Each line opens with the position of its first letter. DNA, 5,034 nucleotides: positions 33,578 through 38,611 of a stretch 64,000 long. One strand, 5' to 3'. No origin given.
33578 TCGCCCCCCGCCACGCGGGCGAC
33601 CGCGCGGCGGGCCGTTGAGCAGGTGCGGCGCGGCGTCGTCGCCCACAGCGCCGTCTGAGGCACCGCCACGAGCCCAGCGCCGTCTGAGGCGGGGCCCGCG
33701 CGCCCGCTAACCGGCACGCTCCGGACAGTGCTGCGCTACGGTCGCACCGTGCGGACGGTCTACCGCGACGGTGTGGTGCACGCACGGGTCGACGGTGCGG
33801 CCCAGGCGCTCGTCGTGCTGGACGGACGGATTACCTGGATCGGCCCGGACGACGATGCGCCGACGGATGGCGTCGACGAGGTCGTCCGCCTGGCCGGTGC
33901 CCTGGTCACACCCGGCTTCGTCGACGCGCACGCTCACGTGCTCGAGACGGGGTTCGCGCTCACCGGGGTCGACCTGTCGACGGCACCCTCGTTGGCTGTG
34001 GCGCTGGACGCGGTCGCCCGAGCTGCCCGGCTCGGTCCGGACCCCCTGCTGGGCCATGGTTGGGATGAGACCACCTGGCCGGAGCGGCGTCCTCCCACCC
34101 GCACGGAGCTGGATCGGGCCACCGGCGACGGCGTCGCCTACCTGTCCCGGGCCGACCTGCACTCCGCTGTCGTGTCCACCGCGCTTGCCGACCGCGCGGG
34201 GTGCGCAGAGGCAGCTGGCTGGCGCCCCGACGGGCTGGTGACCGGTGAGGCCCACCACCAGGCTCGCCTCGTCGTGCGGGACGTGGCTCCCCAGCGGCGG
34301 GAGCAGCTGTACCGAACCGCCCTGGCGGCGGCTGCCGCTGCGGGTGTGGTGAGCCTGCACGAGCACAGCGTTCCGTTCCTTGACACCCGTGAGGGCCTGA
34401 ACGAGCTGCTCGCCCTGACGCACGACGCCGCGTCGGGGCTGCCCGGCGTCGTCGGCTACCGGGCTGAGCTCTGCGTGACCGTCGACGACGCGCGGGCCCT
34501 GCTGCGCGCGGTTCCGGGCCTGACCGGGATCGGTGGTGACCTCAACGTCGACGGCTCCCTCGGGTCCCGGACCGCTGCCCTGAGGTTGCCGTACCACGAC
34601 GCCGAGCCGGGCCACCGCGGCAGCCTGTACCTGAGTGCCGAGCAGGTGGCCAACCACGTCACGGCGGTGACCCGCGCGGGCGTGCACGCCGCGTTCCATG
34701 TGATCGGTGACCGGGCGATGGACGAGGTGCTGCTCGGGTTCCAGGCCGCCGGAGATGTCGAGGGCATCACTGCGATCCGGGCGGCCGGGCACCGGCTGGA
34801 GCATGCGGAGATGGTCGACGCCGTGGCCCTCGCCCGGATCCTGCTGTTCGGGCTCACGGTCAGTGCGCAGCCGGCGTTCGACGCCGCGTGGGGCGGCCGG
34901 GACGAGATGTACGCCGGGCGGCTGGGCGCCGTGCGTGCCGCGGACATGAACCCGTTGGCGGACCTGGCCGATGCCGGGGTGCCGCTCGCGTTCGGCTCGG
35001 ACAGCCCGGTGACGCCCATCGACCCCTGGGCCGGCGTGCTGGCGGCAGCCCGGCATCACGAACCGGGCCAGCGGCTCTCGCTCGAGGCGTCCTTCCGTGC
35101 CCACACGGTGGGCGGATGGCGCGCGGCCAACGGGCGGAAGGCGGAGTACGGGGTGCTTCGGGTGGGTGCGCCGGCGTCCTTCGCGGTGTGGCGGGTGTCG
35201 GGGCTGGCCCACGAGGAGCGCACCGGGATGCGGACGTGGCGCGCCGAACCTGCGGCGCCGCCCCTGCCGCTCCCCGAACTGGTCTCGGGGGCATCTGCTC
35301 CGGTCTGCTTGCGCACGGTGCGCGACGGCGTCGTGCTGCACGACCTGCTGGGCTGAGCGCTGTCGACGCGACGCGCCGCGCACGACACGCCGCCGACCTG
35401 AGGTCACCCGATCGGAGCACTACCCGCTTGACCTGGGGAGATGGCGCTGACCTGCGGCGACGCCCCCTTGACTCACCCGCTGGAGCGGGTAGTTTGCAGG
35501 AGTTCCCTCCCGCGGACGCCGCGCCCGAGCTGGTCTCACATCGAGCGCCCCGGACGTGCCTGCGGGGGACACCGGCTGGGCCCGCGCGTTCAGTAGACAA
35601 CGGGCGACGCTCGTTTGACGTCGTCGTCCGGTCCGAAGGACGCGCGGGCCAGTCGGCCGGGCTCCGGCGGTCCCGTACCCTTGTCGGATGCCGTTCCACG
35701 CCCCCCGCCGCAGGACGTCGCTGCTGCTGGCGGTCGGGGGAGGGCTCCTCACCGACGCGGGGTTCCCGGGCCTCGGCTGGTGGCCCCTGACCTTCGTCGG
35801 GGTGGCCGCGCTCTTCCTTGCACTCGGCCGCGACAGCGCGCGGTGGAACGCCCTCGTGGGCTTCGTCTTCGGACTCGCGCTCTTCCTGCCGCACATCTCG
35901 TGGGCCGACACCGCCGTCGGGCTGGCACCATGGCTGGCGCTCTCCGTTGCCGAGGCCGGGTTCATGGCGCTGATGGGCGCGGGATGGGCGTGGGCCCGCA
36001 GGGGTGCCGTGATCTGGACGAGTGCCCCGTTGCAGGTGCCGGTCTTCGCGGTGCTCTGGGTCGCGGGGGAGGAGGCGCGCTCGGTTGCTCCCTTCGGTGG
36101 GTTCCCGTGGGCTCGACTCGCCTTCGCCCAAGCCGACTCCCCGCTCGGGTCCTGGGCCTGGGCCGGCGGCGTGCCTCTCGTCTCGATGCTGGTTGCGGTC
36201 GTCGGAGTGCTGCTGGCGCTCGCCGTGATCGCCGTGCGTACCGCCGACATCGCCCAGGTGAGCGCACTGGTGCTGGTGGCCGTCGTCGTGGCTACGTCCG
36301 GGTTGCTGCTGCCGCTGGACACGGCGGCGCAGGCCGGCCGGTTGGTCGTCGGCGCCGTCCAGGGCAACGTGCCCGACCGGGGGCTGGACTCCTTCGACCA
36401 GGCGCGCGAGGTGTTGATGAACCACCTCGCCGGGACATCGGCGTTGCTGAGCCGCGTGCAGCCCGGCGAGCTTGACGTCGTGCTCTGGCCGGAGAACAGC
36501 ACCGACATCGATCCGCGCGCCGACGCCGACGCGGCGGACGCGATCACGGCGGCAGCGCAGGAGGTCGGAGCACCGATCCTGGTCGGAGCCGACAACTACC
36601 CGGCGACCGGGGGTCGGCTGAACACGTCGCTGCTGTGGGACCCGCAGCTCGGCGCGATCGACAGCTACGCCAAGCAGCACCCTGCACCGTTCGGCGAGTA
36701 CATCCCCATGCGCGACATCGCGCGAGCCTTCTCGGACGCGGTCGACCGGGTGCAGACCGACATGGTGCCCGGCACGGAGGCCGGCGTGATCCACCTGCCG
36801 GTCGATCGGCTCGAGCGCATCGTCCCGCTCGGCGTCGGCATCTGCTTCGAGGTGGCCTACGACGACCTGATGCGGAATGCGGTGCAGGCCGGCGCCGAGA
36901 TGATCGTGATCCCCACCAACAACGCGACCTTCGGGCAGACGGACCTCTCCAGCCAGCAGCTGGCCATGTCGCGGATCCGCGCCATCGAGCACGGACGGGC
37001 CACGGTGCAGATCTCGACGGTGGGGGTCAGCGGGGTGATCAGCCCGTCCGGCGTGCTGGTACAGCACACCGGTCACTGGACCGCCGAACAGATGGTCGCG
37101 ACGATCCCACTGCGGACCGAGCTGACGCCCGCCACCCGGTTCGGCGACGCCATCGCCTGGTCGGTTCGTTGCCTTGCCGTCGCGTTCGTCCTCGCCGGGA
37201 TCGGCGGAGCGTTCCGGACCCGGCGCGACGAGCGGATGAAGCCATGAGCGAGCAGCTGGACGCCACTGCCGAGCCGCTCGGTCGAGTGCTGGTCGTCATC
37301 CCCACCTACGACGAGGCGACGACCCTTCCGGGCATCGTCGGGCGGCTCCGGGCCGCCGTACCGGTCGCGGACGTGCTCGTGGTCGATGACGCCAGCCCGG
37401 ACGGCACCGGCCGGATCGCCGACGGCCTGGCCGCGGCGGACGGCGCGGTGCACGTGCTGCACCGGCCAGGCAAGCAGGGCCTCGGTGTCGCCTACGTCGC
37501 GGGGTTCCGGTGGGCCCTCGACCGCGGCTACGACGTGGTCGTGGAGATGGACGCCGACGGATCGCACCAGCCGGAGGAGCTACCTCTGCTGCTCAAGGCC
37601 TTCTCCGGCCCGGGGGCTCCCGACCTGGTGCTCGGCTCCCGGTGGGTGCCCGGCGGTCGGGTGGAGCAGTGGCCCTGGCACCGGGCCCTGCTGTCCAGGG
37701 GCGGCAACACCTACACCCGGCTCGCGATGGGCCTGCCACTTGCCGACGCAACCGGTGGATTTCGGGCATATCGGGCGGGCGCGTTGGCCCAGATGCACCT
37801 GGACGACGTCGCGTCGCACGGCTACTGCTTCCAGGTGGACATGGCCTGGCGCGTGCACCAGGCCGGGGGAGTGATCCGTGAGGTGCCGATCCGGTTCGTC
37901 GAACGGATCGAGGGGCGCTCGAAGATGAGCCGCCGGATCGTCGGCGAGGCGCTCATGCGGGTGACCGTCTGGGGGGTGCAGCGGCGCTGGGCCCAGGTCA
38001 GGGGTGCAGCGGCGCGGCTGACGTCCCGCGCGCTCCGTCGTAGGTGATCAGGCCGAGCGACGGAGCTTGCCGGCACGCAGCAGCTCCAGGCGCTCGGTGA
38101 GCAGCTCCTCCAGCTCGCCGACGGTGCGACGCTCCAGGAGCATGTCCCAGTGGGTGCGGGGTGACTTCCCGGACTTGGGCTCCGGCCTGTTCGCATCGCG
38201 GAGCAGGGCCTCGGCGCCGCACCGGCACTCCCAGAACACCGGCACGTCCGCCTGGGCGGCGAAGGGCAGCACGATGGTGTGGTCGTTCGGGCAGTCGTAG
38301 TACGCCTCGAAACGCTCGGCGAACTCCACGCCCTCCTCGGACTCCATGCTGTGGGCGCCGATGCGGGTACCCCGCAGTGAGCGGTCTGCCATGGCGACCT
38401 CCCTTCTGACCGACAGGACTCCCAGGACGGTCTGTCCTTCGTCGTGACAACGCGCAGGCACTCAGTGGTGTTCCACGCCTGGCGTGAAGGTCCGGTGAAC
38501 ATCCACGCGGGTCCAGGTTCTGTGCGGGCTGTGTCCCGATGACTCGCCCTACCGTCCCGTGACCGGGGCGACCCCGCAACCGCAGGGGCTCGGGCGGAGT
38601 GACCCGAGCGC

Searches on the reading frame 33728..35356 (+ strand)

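Call 12: search_protein_families(library=pfam, proteins=[window:33728-35356:+], max_evalue=0.01)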
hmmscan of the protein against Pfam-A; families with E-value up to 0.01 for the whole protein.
window:33728-35356:+ (542 aa): 2 families
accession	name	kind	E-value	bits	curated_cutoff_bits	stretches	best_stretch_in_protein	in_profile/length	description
PF07969.17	Amidohydro_3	-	7.7e-65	220.6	29.7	1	51-497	1-453/472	Amidohydrolase family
PF01979.26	Amidohydro_1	-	4.2e-07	30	25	1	395-490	227-320/345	Amidohydrolase family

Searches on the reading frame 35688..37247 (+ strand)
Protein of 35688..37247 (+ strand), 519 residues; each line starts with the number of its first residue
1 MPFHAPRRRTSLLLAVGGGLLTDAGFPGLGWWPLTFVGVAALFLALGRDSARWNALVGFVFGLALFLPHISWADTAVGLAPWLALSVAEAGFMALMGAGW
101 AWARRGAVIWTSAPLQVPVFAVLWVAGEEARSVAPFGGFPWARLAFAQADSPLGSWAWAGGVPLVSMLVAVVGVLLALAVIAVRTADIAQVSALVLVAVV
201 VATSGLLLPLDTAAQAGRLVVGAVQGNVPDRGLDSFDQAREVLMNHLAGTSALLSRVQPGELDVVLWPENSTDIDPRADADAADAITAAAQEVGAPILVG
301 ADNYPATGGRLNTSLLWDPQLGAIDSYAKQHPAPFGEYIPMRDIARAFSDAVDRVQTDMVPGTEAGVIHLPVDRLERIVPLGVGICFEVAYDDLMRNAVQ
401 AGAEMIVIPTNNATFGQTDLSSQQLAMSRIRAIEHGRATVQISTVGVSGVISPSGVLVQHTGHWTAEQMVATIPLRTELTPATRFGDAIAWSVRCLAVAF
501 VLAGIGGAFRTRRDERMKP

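Call 12: search_protein_families(library=pfam, proteins=[window:35688-37247:+], max_evalue=0.01)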
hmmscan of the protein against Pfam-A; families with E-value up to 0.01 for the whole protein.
window:35688-37247:+ (519 aa): 2 families
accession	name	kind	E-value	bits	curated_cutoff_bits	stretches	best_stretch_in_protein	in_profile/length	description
PF20154.4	LNT_N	-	1.9e-28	100.1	27.1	1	19-175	2-159/159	Apolipoprotein N-acyltransferase N-terminal domain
PF00795.27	CN_hydrolase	-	4.3e-15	56.2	23.2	1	261-476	32-249/256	Carbon-nitrogen hydrolase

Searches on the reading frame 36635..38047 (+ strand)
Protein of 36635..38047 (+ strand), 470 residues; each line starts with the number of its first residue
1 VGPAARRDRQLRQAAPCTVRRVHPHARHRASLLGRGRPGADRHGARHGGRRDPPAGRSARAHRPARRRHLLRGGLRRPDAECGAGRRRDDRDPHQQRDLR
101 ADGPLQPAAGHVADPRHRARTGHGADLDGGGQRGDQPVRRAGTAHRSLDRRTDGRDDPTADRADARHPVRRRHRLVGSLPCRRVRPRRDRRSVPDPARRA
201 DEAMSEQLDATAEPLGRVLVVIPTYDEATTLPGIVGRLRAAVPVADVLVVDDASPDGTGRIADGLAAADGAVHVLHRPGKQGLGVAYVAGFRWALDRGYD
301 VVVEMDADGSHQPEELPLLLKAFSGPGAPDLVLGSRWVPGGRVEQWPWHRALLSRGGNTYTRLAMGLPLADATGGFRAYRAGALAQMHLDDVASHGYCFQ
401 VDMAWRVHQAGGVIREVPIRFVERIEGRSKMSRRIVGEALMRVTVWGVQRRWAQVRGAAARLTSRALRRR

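Call 36: search_protein_families(library=pfam, proteins=[window:36635-38047:+], max_evalue=1)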
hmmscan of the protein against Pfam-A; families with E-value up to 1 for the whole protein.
window:36635-38047:+ (470 aa): 1 family
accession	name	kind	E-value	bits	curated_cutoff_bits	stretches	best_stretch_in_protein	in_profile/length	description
PF00535.33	Glycos_transf_2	-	1.6e-27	96.9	23.3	1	220-384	2-164/168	Glycosyl transferase family 2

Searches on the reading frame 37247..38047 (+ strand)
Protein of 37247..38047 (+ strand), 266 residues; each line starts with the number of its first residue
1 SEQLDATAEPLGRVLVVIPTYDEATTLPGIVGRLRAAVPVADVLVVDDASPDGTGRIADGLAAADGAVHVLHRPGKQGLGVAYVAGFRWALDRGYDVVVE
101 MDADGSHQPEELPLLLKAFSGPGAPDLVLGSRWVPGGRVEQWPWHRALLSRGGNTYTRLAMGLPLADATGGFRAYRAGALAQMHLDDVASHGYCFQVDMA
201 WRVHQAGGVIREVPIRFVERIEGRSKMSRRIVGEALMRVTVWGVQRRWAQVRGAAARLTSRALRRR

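Call 36: search_protein_families(library=pfam, proteins=[window:37247-38047:+], max_evalue=1)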
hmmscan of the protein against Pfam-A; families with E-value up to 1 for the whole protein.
window:37247-38047:+ (266 aa): 1 family
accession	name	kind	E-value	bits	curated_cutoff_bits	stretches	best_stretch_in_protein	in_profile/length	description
PF00535.33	Glycos_transf_2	-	4.5e-28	98.7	23.3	1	16-180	2-164/168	Glycosyl transferase family 2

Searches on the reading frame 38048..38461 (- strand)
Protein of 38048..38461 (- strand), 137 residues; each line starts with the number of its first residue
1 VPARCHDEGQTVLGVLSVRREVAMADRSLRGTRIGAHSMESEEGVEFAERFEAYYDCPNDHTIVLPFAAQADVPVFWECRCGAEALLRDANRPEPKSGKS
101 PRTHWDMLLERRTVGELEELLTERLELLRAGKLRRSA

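Call 12: search_protein_families(library=pfam, proteins=[window:38048-38461:-], max_evalue=0.01)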
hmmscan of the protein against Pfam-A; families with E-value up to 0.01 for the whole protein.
window:38048-38461:- (137 aa): 1 family
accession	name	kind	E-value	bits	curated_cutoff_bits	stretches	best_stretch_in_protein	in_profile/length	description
PF13397.12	RbpA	-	1.1e-39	135.6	25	1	27-129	1-105/105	RNA polymerase-binding protein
